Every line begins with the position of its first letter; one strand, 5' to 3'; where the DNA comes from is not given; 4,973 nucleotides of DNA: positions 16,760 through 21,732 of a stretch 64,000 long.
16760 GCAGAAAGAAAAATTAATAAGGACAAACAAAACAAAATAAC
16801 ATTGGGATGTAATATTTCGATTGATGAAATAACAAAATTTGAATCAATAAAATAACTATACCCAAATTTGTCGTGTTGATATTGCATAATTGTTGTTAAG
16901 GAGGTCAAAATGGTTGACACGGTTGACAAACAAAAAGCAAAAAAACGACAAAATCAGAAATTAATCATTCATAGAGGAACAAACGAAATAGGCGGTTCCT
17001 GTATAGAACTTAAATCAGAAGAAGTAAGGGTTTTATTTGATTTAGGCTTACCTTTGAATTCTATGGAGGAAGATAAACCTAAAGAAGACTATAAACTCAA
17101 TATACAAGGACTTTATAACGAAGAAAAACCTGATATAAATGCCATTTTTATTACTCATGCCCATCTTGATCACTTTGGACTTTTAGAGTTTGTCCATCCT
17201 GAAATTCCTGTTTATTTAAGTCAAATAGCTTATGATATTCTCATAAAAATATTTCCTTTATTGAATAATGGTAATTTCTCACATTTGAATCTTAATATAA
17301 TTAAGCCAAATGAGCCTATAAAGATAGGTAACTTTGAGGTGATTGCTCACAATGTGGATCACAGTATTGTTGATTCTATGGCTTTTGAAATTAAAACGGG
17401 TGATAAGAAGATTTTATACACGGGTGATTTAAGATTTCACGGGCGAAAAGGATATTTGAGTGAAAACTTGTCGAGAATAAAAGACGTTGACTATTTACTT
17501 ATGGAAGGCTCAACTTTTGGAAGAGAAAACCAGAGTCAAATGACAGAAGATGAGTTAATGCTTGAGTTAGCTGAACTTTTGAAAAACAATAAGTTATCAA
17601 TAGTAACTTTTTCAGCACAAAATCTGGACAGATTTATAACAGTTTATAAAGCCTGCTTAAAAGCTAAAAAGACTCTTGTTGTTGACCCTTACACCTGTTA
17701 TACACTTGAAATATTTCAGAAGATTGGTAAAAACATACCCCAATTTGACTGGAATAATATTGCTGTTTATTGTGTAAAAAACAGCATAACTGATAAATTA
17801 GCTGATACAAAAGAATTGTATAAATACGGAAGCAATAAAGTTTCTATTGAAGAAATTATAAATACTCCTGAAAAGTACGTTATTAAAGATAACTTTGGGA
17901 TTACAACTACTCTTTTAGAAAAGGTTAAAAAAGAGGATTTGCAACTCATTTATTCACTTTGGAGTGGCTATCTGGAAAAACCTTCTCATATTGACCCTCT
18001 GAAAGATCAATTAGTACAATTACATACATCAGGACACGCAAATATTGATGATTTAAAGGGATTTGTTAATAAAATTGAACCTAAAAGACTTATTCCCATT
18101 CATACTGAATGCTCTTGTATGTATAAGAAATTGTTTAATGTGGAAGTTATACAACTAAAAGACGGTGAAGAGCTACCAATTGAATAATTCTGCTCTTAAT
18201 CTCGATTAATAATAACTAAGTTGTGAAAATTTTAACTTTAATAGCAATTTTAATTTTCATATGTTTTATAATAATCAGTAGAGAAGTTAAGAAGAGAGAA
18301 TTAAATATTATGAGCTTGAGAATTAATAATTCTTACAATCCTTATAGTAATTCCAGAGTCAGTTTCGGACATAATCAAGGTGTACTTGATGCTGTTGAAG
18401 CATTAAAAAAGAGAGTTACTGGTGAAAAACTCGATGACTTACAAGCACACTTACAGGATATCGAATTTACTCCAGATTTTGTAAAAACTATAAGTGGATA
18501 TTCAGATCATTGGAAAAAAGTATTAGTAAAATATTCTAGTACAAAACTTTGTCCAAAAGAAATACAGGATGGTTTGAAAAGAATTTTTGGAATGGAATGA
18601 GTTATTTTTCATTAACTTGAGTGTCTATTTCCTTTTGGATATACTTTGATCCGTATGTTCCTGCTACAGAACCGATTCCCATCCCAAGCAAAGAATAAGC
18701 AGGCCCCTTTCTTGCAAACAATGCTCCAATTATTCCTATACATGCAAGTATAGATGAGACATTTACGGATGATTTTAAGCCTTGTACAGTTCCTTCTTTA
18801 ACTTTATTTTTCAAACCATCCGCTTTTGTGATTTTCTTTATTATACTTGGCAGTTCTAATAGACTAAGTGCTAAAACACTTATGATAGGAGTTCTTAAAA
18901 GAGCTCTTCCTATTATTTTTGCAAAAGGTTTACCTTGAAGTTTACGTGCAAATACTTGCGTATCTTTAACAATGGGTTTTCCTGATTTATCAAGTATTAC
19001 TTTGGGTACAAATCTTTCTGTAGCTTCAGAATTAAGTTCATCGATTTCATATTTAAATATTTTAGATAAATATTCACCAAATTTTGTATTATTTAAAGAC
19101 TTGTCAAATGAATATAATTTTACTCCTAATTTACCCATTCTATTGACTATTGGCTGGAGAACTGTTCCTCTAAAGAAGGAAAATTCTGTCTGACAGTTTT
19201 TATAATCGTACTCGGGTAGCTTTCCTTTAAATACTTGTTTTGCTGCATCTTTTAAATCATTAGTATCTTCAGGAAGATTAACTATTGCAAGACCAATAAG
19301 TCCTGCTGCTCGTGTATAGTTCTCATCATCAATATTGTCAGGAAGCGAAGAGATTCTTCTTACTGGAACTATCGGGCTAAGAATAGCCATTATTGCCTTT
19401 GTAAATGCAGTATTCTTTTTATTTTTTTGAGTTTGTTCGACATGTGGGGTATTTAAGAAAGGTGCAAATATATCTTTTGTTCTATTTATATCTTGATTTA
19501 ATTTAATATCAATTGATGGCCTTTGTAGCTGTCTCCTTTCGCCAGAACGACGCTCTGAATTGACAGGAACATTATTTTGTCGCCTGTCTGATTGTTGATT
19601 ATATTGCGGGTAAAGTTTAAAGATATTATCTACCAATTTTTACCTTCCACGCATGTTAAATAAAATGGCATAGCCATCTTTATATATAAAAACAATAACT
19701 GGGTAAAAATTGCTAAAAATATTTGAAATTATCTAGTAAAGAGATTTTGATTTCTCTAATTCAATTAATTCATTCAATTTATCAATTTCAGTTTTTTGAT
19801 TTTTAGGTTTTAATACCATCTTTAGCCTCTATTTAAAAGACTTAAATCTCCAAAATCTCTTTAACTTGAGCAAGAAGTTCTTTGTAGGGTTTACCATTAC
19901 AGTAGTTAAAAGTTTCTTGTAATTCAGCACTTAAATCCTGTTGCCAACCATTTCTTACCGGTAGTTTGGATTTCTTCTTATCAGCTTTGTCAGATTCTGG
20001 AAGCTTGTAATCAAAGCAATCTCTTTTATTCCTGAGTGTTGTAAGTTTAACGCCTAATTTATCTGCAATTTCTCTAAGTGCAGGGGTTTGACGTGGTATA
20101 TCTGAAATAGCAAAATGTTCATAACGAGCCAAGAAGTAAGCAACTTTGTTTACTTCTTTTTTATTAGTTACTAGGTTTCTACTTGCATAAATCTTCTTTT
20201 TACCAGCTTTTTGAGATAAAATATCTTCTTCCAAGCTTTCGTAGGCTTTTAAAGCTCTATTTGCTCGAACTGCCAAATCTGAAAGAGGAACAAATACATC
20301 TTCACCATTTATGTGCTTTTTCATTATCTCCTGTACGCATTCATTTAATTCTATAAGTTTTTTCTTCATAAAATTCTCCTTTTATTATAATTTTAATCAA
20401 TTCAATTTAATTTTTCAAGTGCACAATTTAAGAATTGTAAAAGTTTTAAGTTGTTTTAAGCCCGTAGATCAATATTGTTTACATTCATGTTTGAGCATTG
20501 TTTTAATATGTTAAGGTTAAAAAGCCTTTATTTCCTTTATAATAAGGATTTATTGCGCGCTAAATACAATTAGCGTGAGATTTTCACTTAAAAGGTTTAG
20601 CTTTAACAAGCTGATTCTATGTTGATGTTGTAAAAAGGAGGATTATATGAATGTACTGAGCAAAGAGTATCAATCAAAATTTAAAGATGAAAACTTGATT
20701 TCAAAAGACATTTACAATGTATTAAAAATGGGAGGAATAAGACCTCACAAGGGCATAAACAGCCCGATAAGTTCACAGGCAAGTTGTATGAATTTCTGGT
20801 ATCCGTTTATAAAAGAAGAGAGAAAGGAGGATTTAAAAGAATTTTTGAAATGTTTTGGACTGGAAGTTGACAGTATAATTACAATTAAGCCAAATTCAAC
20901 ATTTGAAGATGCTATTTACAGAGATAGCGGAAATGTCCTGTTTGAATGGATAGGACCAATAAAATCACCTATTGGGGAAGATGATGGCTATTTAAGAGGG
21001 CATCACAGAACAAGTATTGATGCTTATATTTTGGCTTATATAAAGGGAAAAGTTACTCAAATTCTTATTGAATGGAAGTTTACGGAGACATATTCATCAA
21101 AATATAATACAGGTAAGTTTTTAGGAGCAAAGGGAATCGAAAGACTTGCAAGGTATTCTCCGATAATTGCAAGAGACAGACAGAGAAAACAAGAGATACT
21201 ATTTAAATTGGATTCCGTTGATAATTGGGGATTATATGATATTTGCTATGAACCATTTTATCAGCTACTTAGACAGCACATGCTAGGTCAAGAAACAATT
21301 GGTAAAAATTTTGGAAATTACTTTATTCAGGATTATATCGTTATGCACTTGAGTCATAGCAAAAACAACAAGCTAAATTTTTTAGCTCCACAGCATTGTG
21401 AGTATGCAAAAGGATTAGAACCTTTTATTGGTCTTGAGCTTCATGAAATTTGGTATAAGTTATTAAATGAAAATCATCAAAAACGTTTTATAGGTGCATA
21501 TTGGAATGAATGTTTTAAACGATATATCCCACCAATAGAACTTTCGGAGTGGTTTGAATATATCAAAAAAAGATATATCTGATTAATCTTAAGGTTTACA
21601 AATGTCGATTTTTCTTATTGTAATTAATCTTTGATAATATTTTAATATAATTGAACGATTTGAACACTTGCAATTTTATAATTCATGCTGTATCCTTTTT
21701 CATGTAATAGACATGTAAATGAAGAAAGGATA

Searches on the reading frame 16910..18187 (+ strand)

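Call 9: search_protein_families(library=pfam, proteins=[window:16910-18187:+], max_evalue=0.001)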
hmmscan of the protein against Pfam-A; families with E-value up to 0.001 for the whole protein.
window:16910-18187:+ (425 aa): 4 families
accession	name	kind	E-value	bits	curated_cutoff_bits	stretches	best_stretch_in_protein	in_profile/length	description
PF12706.13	Lactamase_B_2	-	1e-16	61.6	27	1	71-226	26-192/200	Beta-lactamase superfamily domain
PF00753.33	Lactamase_B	-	7.6e-09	36.2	22.7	1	30-185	7-161/196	Metallo-beta-lactamase superfamily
PF07521.17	RMMBL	-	1.1e-08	35.3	21.6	1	364-402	4-43/63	Zn-dependent metallo-hydrolase RNA specificity domain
PF13483.12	Lactamase_B_3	-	2.2e-05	24.9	24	1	27-175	5-112/160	Beta-lactamase superfamily domain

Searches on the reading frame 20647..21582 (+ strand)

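Call 9: search_protein_families(library=pfam, proteins=[window:20647-21582:+], max_evalue=0.001)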
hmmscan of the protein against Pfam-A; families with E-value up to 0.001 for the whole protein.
window:20647-21582:+ (311 aa): 2 families
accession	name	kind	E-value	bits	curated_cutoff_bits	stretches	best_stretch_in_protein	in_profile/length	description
PF22558.3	REase-ARP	-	1.6e-23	84.1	27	1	19-311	44-270/270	Restriction Endonuclease associating with ARP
PF20796.3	PDDEXK_13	-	6.8e-06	26.1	27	1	94-248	123-247/290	PD-(D/E)XK nuclease superfamily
